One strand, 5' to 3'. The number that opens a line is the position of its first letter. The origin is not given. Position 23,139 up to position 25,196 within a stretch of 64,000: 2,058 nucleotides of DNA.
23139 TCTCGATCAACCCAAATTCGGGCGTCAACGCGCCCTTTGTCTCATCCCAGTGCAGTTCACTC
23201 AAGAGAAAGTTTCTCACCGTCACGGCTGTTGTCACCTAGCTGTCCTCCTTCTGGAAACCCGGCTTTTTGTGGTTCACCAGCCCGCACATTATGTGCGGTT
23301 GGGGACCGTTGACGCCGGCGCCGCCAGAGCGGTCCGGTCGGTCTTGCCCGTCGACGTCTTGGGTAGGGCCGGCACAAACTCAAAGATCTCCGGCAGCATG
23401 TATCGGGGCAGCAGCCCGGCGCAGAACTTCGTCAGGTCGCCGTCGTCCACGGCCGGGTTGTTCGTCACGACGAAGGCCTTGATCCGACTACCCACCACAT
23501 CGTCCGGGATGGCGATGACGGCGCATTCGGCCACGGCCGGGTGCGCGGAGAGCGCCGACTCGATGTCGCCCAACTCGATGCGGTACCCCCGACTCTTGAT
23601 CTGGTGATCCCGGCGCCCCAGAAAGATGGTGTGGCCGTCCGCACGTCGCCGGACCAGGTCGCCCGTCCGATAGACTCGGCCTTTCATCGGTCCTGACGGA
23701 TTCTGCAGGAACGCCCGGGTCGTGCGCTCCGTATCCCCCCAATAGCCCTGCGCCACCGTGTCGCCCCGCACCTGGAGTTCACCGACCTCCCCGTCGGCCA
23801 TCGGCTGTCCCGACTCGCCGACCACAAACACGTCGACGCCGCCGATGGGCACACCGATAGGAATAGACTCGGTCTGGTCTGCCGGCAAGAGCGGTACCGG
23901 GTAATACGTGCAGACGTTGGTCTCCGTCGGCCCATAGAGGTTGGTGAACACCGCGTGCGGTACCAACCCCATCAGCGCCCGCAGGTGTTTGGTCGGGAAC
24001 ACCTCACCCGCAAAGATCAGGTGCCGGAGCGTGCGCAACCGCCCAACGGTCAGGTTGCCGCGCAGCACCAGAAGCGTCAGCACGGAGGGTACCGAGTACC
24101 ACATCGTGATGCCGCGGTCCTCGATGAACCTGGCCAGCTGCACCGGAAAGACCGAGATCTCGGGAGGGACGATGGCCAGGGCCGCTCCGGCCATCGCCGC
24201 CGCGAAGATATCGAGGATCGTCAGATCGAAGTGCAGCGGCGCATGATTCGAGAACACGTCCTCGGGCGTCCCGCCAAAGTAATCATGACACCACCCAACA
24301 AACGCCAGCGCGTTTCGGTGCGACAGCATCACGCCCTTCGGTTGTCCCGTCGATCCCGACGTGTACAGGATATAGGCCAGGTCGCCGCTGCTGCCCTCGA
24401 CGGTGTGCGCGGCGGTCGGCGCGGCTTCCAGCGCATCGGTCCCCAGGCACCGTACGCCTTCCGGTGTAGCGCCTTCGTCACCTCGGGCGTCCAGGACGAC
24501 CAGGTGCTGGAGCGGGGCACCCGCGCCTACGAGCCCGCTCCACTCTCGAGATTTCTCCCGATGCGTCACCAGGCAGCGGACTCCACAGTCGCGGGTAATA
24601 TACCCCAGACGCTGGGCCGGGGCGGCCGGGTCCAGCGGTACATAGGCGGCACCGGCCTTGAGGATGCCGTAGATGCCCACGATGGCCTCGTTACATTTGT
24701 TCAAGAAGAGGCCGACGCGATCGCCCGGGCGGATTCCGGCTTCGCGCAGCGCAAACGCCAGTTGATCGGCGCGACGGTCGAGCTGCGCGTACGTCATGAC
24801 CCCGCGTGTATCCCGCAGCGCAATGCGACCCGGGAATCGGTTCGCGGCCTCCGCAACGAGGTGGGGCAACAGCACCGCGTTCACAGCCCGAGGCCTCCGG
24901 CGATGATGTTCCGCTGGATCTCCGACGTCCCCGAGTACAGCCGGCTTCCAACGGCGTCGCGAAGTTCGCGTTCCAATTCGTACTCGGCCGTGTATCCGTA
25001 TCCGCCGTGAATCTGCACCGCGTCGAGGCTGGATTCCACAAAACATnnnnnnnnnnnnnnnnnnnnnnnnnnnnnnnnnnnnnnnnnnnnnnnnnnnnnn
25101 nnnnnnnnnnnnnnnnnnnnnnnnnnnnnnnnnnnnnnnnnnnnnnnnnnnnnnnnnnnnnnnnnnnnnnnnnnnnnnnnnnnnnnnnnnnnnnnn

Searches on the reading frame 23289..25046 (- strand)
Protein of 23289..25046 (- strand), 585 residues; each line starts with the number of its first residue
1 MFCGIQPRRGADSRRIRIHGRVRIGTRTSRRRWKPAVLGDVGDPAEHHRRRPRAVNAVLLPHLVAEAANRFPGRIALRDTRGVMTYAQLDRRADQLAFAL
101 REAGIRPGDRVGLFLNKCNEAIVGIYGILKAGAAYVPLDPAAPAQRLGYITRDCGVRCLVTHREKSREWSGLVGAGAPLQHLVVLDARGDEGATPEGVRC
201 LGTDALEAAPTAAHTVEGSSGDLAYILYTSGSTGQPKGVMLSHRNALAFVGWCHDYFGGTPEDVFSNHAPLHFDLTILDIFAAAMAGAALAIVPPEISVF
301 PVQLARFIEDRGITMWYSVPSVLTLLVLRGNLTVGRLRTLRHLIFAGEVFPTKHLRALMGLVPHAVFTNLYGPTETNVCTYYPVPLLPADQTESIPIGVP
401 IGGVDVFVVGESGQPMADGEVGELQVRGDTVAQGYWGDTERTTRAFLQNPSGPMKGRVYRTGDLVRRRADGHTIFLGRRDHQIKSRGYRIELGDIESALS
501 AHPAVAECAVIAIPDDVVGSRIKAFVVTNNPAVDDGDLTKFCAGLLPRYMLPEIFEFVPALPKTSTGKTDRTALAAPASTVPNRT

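Call 5: search_protein_families(library=pfam, proteins=[window:23289-25046:-])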
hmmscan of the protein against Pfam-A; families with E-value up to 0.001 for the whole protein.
window:23289-25046:- (585 aa): 2 families
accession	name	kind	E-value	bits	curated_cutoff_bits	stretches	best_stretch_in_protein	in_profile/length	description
PF00501.34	AMP-binding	-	3.3e-90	303.1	29.9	1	65-436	2-384/384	AMP-binding enzyme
PF13193.12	AMP-binding_C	-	4.5e-20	72.8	24.5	1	495-568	2-76/76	AMP-binding enzyme C-terminal domain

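Call 6: search_protein_families(library=ncbifam, proteins=[window:23289-25046:-])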
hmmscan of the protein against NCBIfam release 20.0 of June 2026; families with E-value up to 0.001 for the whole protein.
window:23289-25046:- (585 aa): 105 families (the best 25 are shown)
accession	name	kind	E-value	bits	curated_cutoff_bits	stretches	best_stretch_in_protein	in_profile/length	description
TIGR01733.1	AA-adenyl-dom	subfamily_domain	1.7e-122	409.2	317.4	1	85-510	1-409/409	amino acid adenylation domain-containing protein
TIGR03098.1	ligase_PEP_1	hypoth_equivalog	3.6e-95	319.4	592.35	1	60-576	2-516/517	acyl-CoA ligase (AMP-forming), exosortase A system-associated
NF004282.0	PRK05691.1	subfamily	5.4e-93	311.4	4090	2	214-577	3862-4225/4334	non-ribosomal peptide synthase/polyketide synthase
NF041803.1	NRPS_SolG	exception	8.1e-89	298.5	2200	1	65-579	568-1075/1163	solanimycin non-ribosomal peptide synthetase SolG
NF004837.0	PRK06187.1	subfamily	7e-88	295.2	476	1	58-577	8-521/531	long-chain-fatty-acid--CoA ligase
NF038078.1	NRPS_MxcG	equivalog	1.2e-84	284.6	2300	1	62-576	460-958/1442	myxochelin non-ribosomal peptide synthetase MxcG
NF003417.0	PRK04813.1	subfamily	3.6e-83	279.8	476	2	210-575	135-500/505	D-alanine--poly(phosphoribitol) ligase subunit DltA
TIGR01734.1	D-ala-DACP-lig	equivalog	2.2e-82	277.3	559.85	1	64-576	6-500/504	D-alanine--poly(phosphoribitol) ligase subunit DltA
NF047350.1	aureusi_NRPS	equivalog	5.8e-80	268.9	2500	2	215-579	1566-1913/2373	aureusimine non-ribosomal peptide synthetase AusA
NF007605.2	PRK10252.1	equivalog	1.1e-71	241.8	2400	1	57-578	453-961/1292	enterobactin non-ribosomal peptide synthetase EntF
NF006181.0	PRK08314.1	subfamily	8.8e-69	232.2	705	1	58-569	24-545/563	long-chain-fatty-acid--CoA ligase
NF006182.0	PRK08316.1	subfamily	3.6e-65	220.4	663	1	55-569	8-508/523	fatty acyl-CoA synthetase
NF004808.0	PRK06155.1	equivalog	1.6e-62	211.5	722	1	45-577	8-521/542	ATP-dependent acyl-CoA ligase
NF005702.0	PRK07514.1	subfamily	7.4e-60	202.7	558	1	78-574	23-496/506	malonyl-CoA synthase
NF004511.1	PRK05852.1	equivalog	2.6e-57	194.6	650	1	62-576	3-502/505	FadD7 family fatty acid--CoA ligase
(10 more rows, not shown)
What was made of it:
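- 23289..24875 (-): Stand-alone L-proline adenylation enzyme. The ORF runs to ATG 25046, but the likely start is the in-frame GTG at 24875, just after the ACAD stop codon. TIGR01733 409 bits (call 6).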

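Call 10: search_solved_structures(query=window:23289-25046:-, show_alignments=1, max_evalue=1e-40)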
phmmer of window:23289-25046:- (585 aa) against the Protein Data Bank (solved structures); distinct sequences matched with E-value up to 1e-40: 78 (the best 60 are shown).
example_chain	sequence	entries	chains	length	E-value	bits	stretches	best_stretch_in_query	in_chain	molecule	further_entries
6mfy_A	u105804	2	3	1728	1.8e-146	492.3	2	62-581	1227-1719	Linear gramicidin synthase subunit A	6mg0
6mfz_A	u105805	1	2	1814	2.2e-146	492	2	62-581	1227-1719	Linear gramicidin synthase subunit A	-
9be3_A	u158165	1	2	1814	2.2e-146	492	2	62-581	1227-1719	Linear gramicidin synthase subunit A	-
9be4_A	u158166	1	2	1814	2.2e-146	492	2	62-581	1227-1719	Linear gramicidin synthase subunit A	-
9meh_A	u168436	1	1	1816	2.2e-146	492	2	62-581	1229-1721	Linear gramicidin synthase subunit A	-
8xjz_C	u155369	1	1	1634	4.4e-116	391.9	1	203-574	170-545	Peptide synthetase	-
6o6e_B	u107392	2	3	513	3.5e-98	332.8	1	65-576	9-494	L-proline--[L-prolyl-carrier protein] ligase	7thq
9bfd_B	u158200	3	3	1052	6e-83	282.5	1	58-580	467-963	Tyrocidine synthase 2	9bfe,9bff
6p1j_A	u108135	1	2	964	2e-80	274.1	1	51-574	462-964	Txo2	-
8hlk_A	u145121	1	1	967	5e-80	272.8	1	63-580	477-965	Microcystin synthetase B (Fragment)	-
9bfd_A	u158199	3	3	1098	5.1e-80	272.8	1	47-580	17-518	Tyrocidine synthase 1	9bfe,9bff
6ea3_B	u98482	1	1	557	3.1e-76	260.3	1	46-577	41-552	adenylation domain of Fuscachelin synthetase component H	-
5u89_A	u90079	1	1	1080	4.9e-74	253.1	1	63-581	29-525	Amino acid adenylation domain protein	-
8jbr_A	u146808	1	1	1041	9.9e-74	252.1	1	62-578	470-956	McyA protein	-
7dq5_A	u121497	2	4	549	2.1e-73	251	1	63-576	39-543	Putative ATP-dependent b-aminoacyl-ACP synthetase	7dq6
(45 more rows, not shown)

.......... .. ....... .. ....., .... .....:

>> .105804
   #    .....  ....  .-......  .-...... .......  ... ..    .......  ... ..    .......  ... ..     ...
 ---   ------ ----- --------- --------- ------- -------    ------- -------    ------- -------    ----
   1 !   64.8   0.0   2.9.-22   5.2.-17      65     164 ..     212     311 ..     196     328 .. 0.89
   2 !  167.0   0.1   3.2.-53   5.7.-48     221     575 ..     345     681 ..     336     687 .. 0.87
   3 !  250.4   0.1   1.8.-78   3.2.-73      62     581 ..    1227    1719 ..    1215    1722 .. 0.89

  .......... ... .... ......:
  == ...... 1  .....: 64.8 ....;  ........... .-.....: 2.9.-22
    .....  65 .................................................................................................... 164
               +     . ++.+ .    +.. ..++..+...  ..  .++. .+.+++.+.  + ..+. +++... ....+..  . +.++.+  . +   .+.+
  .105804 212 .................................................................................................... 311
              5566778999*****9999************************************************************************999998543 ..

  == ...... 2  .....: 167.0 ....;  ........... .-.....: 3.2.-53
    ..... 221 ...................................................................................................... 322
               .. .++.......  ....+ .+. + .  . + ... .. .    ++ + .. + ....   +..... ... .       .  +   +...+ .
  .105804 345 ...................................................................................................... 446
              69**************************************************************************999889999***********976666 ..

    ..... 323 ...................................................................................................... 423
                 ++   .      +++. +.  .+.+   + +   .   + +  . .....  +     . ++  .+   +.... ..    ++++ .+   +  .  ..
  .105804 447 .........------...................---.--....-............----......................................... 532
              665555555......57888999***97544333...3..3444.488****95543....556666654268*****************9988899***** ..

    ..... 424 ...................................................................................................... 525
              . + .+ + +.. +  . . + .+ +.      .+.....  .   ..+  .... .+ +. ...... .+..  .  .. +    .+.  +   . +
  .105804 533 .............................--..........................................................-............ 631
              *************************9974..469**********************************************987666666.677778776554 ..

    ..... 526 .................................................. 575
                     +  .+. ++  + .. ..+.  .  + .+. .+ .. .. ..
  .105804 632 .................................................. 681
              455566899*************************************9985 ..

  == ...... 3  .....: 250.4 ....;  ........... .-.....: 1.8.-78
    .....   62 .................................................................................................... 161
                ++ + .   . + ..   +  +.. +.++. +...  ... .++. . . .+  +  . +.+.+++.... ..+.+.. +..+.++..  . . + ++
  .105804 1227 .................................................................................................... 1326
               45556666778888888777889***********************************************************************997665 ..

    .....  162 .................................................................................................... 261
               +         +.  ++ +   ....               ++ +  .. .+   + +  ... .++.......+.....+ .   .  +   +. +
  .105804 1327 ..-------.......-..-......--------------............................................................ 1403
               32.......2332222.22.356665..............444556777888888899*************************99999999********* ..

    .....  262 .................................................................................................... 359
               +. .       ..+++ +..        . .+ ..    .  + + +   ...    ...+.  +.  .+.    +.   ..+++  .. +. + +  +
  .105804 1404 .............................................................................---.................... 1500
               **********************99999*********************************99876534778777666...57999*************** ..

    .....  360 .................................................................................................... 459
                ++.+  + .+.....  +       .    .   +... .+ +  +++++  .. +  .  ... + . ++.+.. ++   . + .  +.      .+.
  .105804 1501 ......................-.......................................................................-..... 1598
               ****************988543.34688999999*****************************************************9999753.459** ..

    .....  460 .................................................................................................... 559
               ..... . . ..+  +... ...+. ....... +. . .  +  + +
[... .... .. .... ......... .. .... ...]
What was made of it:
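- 23289..24875 (-): Best stand-alone adenylation-enzyme PDB hit is PltF 6o6e, 333 bits (call 10).
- PltF is the best stand-alone adenylation-enzyme PDB hit (call 10).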
